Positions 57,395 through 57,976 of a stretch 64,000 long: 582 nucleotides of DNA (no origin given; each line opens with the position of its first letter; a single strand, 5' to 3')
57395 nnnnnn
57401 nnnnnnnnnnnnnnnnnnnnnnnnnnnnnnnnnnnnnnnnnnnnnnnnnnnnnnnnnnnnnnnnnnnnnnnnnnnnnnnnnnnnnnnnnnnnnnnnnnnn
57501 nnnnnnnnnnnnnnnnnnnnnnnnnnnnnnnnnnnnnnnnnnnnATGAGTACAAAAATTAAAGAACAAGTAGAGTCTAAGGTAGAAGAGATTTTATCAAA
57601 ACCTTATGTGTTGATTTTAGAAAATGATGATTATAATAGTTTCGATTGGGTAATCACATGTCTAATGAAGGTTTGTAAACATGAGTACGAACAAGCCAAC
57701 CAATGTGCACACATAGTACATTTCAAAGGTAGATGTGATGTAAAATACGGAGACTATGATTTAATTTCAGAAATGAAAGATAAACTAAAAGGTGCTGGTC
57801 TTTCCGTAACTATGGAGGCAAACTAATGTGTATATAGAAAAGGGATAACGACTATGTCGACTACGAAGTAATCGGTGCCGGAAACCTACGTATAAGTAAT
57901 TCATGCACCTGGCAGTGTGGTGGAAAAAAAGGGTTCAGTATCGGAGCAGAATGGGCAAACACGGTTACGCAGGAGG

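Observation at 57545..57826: Phage-encoded ClpS-like adaptor, translationally coupled to a homing endonuclease gene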

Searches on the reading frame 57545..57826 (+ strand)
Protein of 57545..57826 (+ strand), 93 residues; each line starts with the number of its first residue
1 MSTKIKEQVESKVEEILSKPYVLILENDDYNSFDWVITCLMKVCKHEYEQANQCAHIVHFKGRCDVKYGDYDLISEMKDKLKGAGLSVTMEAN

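Call 3: search_protein_families(library=pfam, proteins=[window:57545-57826:+], max_evalue=1)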
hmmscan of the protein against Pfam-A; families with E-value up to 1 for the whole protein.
window:57545-57826:+ (93 aa): 2 families
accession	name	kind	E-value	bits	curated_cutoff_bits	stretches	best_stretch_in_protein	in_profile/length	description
PF02617.22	ClpS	-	1.9e-17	63.2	23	1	19-85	4-76/80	ATP-dependent Clp protease adaptor protein ClpS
PF25711.1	crAss_THB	-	0.039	14.4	27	1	11-57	37-83/113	Crassvirus tail hub protein B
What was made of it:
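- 57545..57826 (+): clpS: 93-aa ClpS-family N-degron adaptor. It has a roughly 18-residue N-terminal extension and then the alpha/beta core (residues 21-92). Pfam PF02617 63.2 bits (call 3).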

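Call 4: search_protein_families(library=phrogs, proteins=[window:57545-57826:+], max_evalue=0.01)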
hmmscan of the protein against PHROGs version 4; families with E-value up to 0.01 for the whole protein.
window:57545-57826:+ (93 aa): 1 family
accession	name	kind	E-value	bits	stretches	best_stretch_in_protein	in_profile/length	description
phrog_27368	-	other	8.6e-07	29.9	1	3-67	7-69/102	ATP-dependent protease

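Call 7: search_solved_structures(query=window:57545-57826:+, max_evalue=0.01, show_alignments=3)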
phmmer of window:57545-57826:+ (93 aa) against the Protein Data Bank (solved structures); distinct sequences matched with E-value up to 0.01: 8.
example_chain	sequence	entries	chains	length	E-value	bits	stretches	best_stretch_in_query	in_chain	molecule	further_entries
3o2b_A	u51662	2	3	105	2.7e-06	30.6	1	8-64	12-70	ATP-dependent Clp protease adaptor protein ClpS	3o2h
1mbu_C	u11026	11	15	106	2.7e-06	30.6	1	8-64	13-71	Protein yljA | ATP-dependent Clp protease adaptor protein clpS | ATP-dependent Clp protease adapter protein ClpS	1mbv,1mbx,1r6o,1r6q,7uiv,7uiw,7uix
2wa8_A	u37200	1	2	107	2.8e-06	30.6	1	8-64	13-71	ATP-DEPENDENT CLP PROTEASE ADAPTER PROTEIN CLPS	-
2w9r_A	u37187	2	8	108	2.9e-06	30.5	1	8-64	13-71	ATP-DEPENDENT CLP PROTEASE ADAPTER PROTEIN CLPS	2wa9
3o2o_A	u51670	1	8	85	4.8e-05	26.6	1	20-64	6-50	ATP-dependent Clp protease adaptor protein ClpS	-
3o1f_A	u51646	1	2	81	6.3e-05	26.2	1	21-64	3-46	ATP-dependent Clp protease adapter protein clpS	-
1lzw_A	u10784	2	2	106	6.8e-05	26.1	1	8-64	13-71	Protein yljA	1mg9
5apw_A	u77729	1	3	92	0.0089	19.4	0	6-26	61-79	GENERAL CONTROL PROTEIN GCN4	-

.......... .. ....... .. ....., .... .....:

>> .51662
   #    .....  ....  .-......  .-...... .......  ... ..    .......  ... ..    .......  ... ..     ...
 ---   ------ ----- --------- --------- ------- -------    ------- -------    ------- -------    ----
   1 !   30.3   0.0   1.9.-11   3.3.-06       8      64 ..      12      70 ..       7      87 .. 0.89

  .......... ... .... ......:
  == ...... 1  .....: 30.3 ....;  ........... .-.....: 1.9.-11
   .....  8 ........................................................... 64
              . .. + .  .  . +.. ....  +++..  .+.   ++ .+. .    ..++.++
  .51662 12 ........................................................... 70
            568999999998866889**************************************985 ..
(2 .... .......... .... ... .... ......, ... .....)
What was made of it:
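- Checked: Pfam PF02617 gives E 1.9e-17, 63.2 bits against a gathering score of 23 (call 3). phmmer against PDB finds only ClpS chains apart from one marginal coiled-coil (GCN4) hit, best E 2.7e-6 (call 7).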

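Call 8: find_homologous_proteins(query=window:57545-57826:+, max_evalue=0.001)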
Query window:57545-57826:+ (93 aa): 698 proteins with E <= 0.001 among 698 candidates; the best 120 are listed.
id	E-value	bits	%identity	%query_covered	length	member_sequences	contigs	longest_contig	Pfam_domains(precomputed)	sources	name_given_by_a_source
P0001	1.8e-56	205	100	100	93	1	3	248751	PF02617.23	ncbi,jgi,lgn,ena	jgi:ATP-dependent Clp protease adaptor protein ClpS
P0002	6.7e-56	204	99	100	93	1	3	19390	PF02617.23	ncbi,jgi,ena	jgi:ATP-dependent Clp protease adaptor protein ClpS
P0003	8.0e-55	200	98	100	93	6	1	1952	PF02617.23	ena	-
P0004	1.2e-54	200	99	97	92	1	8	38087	PF02617.23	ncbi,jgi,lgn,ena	jgi:ATP-dependent Clp protease adaptor protein ClpS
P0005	1.5e-52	193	97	97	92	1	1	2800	PF02617.23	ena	-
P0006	7.8e-51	187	94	97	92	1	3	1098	PF02617.23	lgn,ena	-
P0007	8.4e-51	187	91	98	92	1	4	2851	PF02617.23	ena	-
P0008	1.0e-50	187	94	97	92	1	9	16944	PF02617.23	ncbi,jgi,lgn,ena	jgi:ATP-dependent Clp protease adaptor protein ClpS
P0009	2.1e-50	186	91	98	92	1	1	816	PF02617.23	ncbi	-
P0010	2.2e-50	186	91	97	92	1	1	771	PF02617.23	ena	-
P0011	2.7e-50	186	93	97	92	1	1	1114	PF02617.23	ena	-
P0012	7.6e-50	184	91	97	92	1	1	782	PF02617.23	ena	-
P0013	2.7e-49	183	89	98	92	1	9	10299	PF02617.23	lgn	-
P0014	1.4e-48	180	87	98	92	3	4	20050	PF02617.23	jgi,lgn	-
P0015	1.4e-48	180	88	98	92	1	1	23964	PF02617.23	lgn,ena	-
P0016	5.5e-48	178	87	98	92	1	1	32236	PF02617.23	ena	-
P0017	3.6e-47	176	86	98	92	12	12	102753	PF02617.23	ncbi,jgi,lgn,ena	jgi:ATP-dependent Clp protease adaptor protein ClpS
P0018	3.6e-47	176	87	98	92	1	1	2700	PF02617.23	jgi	jgi:ATP-dependent Clp protease adaptor protein ClpS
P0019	4.2e-47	176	86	97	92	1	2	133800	PF02617.23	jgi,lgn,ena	jgi:ATP-dependent Clp protease adaptor protein ClpS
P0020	6.6e-47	175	86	98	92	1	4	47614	PF02617.23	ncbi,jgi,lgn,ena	jgi:ATP-dependent Clp protease adaptor protein ClpS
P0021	1.3e-46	174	86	97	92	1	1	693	PF02617.23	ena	-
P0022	1.9e-46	173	86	98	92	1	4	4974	PF02617.23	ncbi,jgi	jgi:ATP-dependent Clp protease adaptor protein ClpS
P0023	2.2e-46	173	86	98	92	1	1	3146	PF02617.23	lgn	-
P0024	2.5e-46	173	86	97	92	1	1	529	PF02617.23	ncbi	-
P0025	3.1e-46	173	85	98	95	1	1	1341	PF02617.23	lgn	-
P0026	6.3e-46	172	85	98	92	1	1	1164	PF02617.23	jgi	-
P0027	8.7e-46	171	84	97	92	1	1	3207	PF02617.23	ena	-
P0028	1.1e-45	171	84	98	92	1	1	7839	PF02617.23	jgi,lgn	-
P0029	1.5e-45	171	82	100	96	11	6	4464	PF02617.23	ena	-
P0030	1.7e-45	170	86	97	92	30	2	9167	PF02617.23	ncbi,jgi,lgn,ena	jgi:ATP-dependent Clp protease adaptor protein ClpS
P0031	2.7e-45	170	80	100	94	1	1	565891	PF02617.23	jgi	jgi:ATP-dependent Clp protease adaptor protein ClpS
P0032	3.1e-45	170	83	97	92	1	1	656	PF02617.23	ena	-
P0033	3.1e-45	170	81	98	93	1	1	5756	PF02617.23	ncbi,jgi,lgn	jgi:ATP-dependent Clp protease adaptor protein ClpS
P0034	3.2e-45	169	85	98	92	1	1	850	PF02617.23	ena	-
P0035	4.5e-45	169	78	100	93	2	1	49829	PF02617.23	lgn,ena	-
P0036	6.3e-45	169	86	97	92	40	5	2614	PF02617.23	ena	-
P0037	6.3e-45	169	82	98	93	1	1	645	PF02617.23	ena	-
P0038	1.0e-44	168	80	98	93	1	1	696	PF02617.23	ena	-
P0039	1.0e-44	168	81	100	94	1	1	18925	PF02617.23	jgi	jgi:ATP-dependent Clp protease adaptor protein ClpS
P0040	1.7e-44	167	80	98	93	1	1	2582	PF02617.23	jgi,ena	jgi:ATP-dependent Clp protease adaptor protein ClpS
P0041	2.7e-44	167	80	98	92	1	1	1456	PF02617.23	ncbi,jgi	jgi:ATP-dependent Clp protease adaptor protein ClpS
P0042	3.4e-44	166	84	98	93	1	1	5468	PF02617.23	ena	-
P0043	4.5e-44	166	84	98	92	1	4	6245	PF02617.23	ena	-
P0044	7.1e-44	165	78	100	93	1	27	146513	PF02617.23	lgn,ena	-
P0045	7.8e-44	165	84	98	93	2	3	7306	PF02617.23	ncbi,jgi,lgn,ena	jgi:ATP-dependent Clp protease adaptor protein ClpS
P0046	9.8e-44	165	81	98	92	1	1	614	PF02617.23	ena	-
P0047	1.1e-43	165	78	100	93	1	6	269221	PF02617.23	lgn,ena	-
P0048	1.3e-43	164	81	98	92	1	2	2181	PF02617.23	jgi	jgi:ATP-dependent Clp protease adaptor protein ClpS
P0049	1.3e-43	164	82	98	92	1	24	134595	PF02617.23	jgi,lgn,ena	-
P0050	1.8e-43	164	78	100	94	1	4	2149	PF02617.23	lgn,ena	-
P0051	1.8e-43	164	80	89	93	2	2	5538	PF02617.23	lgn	-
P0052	1.9e-43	164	83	97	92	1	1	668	PF02617.23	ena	-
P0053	2.2e-43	164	81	100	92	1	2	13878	PF02617.23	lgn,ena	-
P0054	2.3e-43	164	81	98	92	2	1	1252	PF02617.23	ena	-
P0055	2.4e-43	164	77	100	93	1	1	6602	PF02617.23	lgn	-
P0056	3.1e-43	163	81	100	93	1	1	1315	PF02617.23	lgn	-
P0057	3.5e-43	163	78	100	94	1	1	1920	PF02617.23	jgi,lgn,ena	-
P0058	4.6e-43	163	81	87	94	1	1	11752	PF02617.23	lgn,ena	-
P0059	4.6e-43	163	80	87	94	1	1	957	PF02617.23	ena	-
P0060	4.7e-43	163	80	98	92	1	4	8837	PF02617.23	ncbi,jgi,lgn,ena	jgi:ATP-dependent Clp protease adaptor protein ClpS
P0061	5.0e-43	163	77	100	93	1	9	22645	PF02617.23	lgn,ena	-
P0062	5.1e-43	162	79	98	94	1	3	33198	PF02617.23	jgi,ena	-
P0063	5.7e-43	162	77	100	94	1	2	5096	PF02617.23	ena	-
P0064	6.3e-43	162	80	98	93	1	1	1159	PF02617.23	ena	-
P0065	6.5e-43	162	81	98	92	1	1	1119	PF02617.23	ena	-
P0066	7.4e-43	162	82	97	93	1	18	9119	PF02617.23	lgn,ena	-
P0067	8.4e-43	162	77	100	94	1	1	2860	PF02617.23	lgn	-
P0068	9.2e-43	162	84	87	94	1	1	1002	PF02617.23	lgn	-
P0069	9.5e-43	162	78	100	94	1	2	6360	PF02617.23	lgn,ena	-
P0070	1.2e-42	161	81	98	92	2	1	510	PF02617.23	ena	-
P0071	1.3e-42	161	79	98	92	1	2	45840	PF02617.23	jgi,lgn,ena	jgi:ATP-dependent Clp protease adaptor protein ClpS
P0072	1.3e-42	161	81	97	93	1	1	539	PF02617.23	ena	-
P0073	1.3e-42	161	77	100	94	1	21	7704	PF02617.23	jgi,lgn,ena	jgi:ATP-dependent Clp protease adaptor protein ClpS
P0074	1.5e-42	161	81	98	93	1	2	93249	PF02617.23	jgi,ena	-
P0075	1.6e-42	161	78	100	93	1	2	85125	PF02617.23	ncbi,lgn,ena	-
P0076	1.7e-42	161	78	87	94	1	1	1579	PF02617.23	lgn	-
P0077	1.8e-42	161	77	100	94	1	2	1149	PF02617.23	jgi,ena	jgi:ATP-dependent Clp protease adaptor protein ClpS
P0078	1.9e-42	161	78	100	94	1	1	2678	PF02617.23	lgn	-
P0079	2.1e-42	161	81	98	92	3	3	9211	PF02617.23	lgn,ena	-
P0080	2.1e-42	160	81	98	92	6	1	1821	PF02617.23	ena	-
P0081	2.2e-42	160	80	87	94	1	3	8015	PF02617.23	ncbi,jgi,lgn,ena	jgi:ATP-dependent Clp protease adaptor protein ClpS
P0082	2.5e-42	160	77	100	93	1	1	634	PF02617.23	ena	-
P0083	2.5e-42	160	80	87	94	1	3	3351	PF02617.23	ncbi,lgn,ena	-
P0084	2.8e-42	160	77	100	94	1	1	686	PF02617.23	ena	-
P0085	2.8e-42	160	76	100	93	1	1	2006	PF02617.23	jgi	-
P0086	3.4e-42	160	77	100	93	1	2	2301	PF02617.23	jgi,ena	jgi:ATP-dependent Clp protease adaptor protein ClpS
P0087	3.6e-42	160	75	100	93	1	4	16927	PF02617.23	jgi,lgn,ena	jgi:ATP-dependent Clp protease adaptor protein ClpS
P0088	3.7e-42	160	81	97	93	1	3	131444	PF02617.23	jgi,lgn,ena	-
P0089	3.8e-42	160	75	100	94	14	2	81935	PF02617.23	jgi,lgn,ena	-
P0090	3.8e-42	160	76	100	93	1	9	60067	PF02617.23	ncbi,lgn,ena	-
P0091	4.1e-42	160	76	100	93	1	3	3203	PF02617.23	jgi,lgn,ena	jgi:ATP-dependent Clp protease adaptor protein ClpS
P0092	4.2e-42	160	79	96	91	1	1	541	PF02617.23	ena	-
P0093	4.3e-42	160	77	100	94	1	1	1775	PF02617.23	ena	-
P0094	4.6e-42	159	81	87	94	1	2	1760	PF02617.23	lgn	-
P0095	4.6e-42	159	75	100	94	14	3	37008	PF02617.23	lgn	-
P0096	4.9e-42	159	76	100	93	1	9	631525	PF02617.23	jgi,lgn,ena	jgi:ATP-dependent Clp protease adaptor protein ClpS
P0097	4.9e-42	159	76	100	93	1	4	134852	PF02617.23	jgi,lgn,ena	jgi:ATP-dependent Clp protease adaptor protein ClpS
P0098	5.0e-42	159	81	87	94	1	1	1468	PF02617.23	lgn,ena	-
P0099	5.1e-42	159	77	100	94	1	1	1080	PF02617.23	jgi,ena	jgi:ATP-dependent Clp protease adaptor protein ClpS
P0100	5.1e-42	159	77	100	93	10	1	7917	PF02617.23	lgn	-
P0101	5.2e-42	159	77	100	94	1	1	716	PF02617.23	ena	-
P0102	5.2e-42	159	77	100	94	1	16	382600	PF02617.23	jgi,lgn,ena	jgi:ATP-dependent Clp protease adaptor protein ClpS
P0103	5.2e-42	159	78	100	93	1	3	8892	PF02617.23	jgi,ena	jgi:ATP-dependent Clp protease adaptor protein ClpS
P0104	5.3e-42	159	78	100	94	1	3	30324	PF02617.23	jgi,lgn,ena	jgi:ATP-dependent Clp protease adaptor protein ClpS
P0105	6.0e-42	159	77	100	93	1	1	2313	PF02617.23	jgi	jgi:ATP-dependent Clp protease adaptor protein ClpS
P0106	6.2e-42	159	72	100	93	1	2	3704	PF02617.23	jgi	jgi:ATP-dependent Clp protease adaptor protein ClpS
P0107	6.4e-42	159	77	100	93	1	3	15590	PF02617.23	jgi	jgi:ATP-dependent Clp protease adaptor protein ClpS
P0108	6.7e-42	159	81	87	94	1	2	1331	PF02617.23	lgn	-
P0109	6.7e-42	159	75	100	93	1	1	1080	PF02617.23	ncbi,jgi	jgi:ATP-dependent Clp protease adaptor protein ClpS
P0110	6.8e-42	159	76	100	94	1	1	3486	PF02617.23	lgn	-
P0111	6.8e-42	159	76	100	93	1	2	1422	PF02617.23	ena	-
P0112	7.1e-42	159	80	87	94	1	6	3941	PF02617.23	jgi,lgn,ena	-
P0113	7.2e-42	159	75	100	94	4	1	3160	PF02617.23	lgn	-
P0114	7.3e-42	159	76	100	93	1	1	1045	PF02617.23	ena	-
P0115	7.4e-42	159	75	100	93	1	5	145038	PF02617.23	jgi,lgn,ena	jgi:ATP-dependent Clp protease adaptor protein ClpS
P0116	7.4e-42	159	75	100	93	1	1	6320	PF02617.23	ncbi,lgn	-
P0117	7.7e-42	159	77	100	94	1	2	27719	PF02617.23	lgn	-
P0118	9.1e-42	158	77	100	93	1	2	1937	PF02617.23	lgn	-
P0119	9.4e-42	158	80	87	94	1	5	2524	PF02617.23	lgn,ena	-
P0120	1.0e-41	158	76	100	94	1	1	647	PF02617.23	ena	-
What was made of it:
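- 698 close homologues exist, on contigs up to 631 kb (call 8).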

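Call 9: search_dna_similar(query=window:57545-57826:+, collection=phages, mode=protein, max_evalue=0.001, max_rows=40)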
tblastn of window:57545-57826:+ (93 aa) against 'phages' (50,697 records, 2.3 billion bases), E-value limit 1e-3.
Records with a match: 3; places in all: 3; records where one place covers at least 80% of the query: 3.
Best place of each record, by identity: 60-80% 2; <60% 1.
By first word of the organism name: uncultured 3.
By host as written in the record: - 3.
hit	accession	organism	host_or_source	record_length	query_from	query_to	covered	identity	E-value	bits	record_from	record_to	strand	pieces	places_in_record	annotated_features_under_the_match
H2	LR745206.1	uncultured phage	metagenomic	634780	1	93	100%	72.0%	3e-41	148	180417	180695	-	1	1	record has no annotation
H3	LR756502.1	uncultured phage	metagenomic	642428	1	93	100%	67.7%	1e-37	138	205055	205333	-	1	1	record has no annotation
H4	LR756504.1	uncultured phage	metagenomic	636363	3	91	96%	41.6%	3e-14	71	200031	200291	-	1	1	record has no annotation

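Call 14: get_annotated_region(hit=H3, flank=6000)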
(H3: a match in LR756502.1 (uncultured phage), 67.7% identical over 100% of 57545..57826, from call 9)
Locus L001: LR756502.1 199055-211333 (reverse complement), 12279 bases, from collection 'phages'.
description: uncultured phage genome assembly, chromosome: 1.
organism: uncultured phage (NCBI taxid 278008)
taxonomy: Viruses; environmental samples
host: -; source: metagenomic; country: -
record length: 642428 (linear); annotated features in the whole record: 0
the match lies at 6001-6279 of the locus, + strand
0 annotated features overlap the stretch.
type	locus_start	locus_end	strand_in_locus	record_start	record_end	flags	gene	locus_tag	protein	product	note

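Call 15: get_annotated_region(hit=H2, flank=6000)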
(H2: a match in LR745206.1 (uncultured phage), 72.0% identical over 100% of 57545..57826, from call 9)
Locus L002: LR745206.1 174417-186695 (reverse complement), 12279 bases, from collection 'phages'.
description: uncultured phage genome assembly, chromosome: 1.
organism: uncultured phage (NCBI taxid 278008)
taxonomy: Viruses; environmental samples
host: -; source: metagenomic; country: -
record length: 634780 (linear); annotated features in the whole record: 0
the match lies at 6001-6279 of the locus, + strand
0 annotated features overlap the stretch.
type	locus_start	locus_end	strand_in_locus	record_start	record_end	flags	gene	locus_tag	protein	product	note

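Call 16: get_annotated_region(hit=H4, flank=6000)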
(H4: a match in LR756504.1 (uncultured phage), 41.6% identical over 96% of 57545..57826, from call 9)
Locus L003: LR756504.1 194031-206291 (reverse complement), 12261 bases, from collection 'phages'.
description: uncultured phage genome assembly, chromosome: 1.
organism: uncultured phage (NCBI taxid 278008)
taxonomy: Viruses; environmental samples
host: -; source: metagenomic; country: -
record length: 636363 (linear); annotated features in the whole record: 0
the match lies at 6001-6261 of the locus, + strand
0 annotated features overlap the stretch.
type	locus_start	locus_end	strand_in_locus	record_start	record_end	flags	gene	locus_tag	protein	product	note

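Call 22: find_encoding_contigs(protein=P0001, flank=4000, max_places=4)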
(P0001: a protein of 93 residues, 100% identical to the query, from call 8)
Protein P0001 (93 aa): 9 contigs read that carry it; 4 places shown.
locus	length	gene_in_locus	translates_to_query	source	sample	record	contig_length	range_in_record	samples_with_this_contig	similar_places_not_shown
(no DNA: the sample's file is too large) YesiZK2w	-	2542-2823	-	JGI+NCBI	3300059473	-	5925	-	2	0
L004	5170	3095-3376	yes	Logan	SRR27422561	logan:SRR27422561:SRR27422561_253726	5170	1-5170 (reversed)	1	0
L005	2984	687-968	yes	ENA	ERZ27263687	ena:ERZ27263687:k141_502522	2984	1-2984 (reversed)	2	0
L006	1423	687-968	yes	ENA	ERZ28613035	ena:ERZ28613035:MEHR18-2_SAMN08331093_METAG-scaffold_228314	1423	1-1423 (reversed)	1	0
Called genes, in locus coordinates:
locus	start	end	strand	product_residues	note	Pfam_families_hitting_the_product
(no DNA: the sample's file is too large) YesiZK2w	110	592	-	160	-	-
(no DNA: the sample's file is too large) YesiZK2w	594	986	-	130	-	-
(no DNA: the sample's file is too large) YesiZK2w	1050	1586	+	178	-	PF10307:HAD_SAK_1 (weak)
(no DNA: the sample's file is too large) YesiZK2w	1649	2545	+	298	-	PF05265:DUF723 (faint)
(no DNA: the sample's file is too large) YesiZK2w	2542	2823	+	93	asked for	PF02617:ClpS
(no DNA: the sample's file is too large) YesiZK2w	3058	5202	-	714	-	PF03237:Terminase_6N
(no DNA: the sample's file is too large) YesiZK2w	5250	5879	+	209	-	-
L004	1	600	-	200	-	?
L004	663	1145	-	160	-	-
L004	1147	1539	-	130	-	-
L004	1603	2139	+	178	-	PF10307:HAD_SAK_1 (weak)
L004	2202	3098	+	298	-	PF05265:DUF723 (faint)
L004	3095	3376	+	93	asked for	PF02617:ClpS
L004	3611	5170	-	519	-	?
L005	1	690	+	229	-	?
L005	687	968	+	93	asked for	PF02617:ClpS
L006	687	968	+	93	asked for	PF02617:ClpS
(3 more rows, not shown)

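Call 23: find_encoding_contigs(protein=P0004, flank=4000, max_places=4)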
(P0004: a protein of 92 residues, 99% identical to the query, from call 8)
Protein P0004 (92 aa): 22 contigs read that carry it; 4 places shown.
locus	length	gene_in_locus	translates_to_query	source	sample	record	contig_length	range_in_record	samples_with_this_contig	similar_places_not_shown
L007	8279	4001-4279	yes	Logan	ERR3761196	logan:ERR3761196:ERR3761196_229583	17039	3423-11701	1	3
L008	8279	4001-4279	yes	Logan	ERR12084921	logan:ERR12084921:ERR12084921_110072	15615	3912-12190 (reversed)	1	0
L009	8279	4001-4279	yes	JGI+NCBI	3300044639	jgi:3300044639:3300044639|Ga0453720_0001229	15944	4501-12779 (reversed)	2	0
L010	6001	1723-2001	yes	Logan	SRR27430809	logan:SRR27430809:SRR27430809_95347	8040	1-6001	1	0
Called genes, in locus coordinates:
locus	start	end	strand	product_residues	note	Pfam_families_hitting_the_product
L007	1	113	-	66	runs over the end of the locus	-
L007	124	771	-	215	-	-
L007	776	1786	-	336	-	-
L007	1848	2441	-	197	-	-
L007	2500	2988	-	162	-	-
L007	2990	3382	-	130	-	-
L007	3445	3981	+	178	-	PF10307:HAD_SAK_1 (weak)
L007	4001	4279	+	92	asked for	PF02617:ClpS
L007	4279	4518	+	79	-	-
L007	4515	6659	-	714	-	PF03237:Terminase_6N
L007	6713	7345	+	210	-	-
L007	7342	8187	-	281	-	-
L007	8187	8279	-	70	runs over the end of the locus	-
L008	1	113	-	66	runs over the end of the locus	-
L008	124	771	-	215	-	-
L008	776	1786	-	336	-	-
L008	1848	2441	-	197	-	-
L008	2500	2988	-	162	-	-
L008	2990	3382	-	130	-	-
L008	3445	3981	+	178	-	PF10307:HAD_SAK_1 (weak)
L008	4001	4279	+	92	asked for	PF02617:ClpS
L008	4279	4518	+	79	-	-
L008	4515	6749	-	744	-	PF03237:Terminase_6N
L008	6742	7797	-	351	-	PF04480:DUF559 (faint)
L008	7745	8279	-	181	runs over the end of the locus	-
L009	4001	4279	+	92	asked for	PF02617:ClpS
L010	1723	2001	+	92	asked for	PF02617:ClpS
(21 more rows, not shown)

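Call 24: find_encoding_contigs(protein=P0017, flank=4000, max_places=4)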
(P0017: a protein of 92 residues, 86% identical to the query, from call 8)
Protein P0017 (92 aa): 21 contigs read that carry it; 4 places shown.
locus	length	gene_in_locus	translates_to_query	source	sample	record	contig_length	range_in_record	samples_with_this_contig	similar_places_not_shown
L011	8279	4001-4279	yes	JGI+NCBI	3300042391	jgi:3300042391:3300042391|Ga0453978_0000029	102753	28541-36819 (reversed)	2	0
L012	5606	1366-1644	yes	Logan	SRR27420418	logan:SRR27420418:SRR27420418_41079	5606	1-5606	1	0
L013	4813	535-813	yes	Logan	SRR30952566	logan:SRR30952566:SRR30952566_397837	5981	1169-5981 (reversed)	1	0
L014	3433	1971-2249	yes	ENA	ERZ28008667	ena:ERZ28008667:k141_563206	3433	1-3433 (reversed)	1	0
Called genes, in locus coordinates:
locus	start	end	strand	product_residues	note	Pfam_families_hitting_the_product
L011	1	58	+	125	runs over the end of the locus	-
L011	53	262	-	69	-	-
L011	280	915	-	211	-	-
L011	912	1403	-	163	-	-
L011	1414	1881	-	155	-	-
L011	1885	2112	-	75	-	-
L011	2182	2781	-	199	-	-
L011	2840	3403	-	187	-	-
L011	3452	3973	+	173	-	PF10307:HAD_SAK_1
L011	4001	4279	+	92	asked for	PF02617:ClpS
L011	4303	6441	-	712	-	PF03237:Terminase_6N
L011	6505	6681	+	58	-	-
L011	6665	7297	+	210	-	-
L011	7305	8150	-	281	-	-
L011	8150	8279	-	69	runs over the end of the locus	-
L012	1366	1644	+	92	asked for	PF02617:ClpS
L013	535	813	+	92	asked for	PF02617:ClpS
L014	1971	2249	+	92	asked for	PF02617:ClpS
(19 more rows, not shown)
